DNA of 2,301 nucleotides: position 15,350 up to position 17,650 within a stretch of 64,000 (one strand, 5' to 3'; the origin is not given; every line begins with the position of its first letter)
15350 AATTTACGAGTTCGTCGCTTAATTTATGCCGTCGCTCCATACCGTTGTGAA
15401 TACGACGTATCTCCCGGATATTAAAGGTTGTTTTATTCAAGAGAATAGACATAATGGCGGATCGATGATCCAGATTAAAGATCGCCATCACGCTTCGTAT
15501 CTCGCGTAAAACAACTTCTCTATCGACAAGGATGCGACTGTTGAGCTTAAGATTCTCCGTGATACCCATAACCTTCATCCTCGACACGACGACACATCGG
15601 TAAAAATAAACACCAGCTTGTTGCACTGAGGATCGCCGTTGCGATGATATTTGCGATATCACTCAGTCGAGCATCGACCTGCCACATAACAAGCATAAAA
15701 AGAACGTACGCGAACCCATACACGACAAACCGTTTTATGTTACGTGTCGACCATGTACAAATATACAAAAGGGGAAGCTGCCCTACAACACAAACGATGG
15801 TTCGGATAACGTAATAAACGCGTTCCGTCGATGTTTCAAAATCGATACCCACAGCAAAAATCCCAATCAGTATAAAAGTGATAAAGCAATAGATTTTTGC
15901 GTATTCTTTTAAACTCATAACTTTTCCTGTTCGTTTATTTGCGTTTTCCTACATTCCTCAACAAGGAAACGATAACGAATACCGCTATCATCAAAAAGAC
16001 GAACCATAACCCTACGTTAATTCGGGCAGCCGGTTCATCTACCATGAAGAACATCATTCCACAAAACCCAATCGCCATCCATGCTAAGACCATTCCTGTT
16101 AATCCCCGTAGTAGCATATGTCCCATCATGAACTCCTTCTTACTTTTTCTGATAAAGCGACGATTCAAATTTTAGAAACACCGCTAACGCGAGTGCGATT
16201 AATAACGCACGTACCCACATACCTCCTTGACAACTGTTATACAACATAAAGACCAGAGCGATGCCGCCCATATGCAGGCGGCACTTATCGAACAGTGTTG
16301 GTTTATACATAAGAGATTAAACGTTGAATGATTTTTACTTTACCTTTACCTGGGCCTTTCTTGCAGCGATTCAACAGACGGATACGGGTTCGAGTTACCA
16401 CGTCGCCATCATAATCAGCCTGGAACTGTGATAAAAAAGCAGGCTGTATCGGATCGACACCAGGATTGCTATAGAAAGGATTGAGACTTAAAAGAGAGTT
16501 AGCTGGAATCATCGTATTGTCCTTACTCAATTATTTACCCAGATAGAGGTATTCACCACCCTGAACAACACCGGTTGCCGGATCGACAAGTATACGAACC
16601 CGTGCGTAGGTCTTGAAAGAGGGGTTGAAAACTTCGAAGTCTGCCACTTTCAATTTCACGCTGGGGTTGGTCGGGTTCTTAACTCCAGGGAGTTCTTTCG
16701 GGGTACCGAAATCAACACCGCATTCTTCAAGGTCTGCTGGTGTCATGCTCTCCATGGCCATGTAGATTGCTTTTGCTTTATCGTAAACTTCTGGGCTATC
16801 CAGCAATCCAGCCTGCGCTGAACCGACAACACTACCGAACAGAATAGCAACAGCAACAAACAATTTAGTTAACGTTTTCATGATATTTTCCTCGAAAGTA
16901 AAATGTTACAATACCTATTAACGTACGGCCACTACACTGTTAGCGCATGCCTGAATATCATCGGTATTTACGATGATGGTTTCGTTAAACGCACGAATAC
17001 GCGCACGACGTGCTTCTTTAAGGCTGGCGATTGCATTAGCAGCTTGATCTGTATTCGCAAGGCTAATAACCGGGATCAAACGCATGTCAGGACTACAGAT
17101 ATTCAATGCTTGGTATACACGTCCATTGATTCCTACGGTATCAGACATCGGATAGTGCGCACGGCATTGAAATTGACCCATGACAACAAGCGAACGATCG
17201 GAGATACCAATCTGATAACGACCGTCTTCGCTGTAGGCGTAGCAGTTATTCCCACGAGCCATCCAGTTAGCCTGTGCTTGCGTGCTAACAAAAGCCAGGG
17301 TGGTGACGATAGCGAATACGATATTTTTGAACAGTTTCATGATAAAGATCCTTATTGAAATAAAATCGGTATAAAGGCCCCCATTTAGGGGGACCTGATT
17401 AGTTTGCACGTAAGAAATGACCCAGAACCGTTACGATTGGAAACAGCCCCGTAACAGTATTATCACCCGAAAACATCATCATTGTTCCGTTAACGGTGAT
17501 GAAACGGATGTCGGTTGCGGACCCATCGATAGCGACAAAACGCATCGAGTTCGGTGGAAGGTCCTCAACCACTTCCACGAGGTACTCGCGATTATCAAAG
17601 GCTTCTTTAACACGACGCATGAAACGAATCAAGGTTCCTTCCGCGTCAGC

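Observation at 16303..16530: Dispersed family of small basic proteins with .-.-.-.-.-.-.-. motif (member at 16.3 kb)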

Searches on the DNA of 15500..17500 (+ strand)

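Call 4: search_dna_similar(query=window:15500-17500:+, collection=phages, mode=near, max_rows=25)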
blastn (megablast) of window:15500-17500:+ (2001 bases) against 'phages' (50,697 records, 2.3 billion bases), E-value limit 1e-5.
No match.

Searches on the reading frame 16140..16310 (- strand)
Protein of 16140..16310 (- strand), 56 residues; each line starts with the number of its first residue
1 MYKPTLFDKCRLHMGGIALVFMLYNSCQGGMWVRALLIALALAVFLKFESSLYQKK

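Call 10: search_protein_families(library=phrogs, proteins=[window:16140-16310:-], max_evalue=1)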
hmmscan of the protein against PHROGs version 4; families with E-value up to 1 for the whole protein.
window:16140-16310:- (56 aa): 0 families

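Call 11: search_protein_families(library=pfam, proteins=[window:16140-16310:-], max_evalue=1)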
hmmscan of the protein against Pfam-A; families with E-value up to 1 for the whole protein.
window:16140-16310:- (56 aa): 0 families
